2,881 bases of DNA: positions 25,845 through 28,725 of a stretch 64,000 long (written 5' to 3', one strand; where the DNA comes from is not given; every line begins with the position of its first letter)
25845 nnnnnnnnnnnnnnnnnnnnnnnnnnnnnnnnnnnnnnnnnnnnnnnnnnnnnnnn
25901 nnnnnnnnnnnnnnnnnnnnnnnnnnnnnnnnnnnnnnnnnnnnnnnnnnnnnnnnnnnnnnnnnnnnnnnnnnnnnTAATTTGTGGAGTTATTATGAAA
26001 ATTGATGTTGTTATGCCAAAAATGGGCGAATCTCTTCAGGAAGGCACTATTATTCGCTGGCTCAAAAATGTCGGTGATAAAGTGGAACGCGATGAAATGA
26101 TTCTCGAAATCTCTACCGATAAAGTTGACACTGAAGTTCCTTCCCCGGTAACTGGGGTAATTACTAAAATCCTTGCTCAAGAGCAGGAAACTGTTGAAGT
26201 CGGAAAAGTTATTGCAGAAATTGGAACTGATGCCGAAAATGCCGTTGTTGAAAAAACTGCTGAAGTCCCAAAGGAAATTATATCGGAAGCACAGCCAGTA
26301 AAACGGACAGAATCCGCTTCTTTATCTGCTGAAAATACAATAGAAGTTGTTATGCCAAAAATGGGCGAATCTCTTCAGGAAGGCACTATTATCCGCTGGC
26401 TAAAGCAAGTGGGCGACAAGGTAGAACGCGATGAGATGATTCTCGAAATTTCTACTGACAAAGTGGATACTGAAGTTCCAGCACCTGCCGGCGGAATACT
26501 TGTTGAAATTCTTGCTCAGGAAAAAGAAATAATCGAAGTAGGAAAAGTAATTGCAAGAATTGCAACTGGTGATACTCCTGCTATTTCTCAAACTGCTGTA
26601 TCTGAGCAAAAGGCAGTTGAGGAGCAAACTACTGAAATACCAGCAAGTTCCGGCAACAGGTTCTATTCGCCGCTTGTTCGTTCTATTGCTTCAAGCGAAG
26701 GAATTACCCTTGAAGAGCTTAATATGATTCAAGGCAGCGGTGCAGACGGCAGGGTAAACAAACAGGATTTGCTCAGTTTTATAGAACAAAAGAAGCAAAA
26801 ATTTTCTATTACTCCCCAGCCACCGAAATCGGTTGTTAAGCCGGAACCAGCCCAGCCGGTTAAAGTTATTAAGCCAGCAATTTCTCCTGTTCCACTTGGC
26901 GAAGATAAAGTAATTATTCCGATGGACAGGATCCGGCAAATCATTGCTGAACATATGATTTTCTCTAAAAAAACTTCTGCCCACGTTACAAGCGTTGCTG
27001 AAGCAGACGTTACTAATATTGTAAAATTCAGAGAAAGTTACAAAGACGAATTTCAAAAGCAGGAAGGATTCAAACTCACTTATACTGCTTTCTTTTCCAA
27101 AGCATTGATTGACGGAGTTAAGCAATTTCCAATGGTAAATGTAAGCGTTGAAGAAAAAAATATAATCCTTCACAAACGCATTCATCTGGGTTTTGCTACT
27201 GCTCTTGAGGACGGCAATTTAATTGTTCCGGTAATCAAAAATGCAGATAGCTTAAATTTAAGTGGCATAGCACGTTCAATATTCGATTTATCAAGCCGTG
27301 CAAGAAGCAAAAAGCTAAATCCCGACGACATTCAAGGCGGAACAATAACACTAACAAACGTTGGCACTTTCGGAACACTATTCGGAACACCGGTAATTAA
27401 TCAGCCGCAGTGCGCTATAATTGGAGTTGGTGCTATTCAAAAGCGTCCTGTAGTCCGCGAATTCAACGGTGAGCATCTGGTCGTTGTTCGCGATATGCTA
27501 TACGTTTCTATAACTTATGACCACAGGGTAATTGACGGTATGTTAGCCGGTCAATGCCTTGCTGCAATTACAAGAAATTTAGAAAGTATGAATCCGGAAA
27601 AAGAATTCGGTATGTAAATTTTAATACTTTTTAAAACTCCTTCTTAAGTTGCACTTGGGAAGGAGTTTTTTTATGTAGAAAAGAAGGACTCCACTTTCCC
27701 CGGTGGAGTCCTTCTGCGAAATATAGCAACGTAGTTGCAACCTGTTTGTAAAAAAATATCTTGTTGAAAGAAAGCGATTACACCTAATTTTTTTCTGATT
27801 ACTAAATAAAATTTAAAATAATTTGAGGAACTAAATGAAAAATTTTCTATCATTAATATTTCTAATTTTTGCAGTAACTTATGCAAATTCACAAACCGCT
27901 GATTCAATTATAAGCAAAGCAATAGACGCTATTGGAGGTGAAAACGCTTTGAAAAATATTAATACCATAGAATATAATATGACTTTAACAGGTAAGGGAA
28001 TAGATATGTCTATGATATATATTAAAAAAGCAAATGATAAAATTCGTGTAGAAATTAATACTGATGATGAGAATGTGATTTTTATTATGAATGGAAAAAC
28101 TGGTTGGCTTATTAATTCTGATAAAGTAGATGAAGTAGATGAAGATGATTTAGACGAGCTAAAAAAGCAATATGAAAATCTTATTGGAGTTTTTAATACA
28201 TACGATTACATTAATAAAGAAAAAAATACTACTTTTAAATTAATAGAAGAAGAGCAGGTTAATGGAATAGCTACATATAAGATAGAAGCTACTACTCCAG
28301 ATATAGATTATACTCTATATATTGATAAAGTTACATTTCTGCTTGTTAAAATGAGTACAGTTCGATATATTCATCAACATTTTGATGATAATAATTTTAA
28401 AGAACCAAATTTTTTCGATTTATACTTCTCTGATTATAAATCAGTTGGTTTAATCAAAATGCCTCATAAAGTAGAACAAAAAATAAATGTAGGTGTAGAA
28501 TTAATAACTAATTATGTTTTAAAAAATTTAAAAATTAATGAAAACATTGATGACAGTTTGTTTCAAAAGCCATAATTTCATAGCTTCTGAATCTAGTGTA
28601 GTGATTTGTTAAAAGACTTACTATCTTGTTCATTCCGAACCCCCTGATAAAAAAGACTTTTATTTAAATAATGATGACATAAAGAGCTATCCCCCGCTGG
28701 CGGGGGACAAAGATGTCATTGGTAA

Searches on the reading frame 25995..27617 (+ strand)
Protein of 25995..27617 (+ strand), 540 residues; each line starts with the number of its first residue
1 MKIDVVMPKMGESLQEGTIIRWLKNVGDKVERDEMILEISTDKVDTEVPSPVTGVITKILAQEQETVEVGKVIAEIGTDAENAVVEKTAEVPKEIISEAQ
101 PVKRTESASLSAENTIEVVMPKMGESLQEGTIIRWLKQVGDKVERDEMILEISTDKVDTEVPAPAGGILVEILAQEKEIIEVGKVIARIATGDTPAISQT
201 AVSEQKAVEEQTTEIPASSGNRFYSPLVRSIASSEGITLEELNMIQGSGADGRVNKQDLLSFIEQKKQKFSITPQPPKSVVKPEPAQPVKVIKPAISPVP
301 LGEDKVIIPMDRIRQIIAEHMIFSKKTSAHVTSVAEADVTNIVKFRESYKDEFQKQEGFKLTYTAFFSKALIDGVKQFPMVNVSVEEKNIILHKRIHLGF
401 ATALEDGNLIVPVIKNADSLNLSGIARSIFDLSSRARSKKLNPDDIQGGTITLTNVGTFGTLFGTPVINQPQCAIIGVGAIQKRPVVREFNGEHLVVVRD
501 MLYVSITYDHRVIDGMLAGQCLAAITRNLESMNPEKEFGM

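Call 8: search_protein_families(library=pfam, proteins=[window:25995-27617:+], max_evalue=0.001)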
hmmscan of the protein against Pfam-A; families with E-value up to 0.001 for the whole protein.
window:25995-27617:+ (540 aa): 7 families
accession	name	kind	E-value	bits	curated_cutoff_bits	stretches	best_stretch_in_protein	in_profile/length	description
PF00198.28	2-oxoacid_dh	-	2.5e-76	256.6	23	1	305-533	4-226/232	2-oxoacid dehydrogenases acyltransferase (catalytic domain)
PF00364.28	Biotin_lipoyl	-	1.6e-39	134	22.1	2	4-76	2-73/73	Biotin-requiring enzyme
PF02817.22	E3_binding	-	2.3e-08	34.5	23.7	1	223-260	2-36/36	e3 binding domain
PF12700.13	HlyD_2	-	3.5e-06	26.4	25.1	0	13-80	69-130/416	HlyD family secretion protein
PF13437.12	HlyD_3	-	0.00021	22.4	22.2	0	49-81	3-35/106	HlyD family secretion protein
PF01597.25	GCV_H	-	0.0004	20.7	22.2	0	22-58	37-73/122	Glycine cleavage H-protein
PF07831.19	PYNP_C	-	0.00053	20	27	0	133-157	34-58/75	Pyrimidine nucleoside phosphorylase C-terminal domain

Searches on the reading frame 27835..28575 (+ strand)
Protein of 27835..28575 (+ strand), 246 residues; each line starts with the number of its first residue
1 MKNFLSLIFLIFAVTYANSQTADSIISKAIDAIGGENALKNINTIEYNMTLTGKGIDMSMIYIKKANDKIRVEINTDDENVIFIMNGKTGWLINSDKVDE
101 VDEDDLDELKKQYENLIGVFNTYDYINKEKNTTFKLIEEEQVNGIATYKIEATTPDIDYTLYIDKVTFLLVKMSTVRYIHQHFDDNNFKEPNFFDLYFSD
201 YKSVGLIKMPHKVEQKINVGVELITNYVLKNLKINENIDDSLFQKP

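Call 8: search_protein_families(library=pfam, proteins=[window:27835-28575:+], max_evalue=0.001)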
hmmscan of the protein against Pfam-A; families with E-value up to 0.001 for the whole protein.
window:27835-28575:+ (246 aa): 2 families
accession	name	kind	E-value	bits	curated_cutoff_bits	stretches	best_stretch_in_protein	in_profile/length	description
PF17131.11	LolA_like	-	2.1e-05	24.7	30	1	127-245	66-179/184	Outer membrane lipoprotein-sorting protein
PF09865.15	DUF2092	-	5.7e-05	23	21.2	0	123-173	117-167/212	Predicted periplasmic protein (DUF2092)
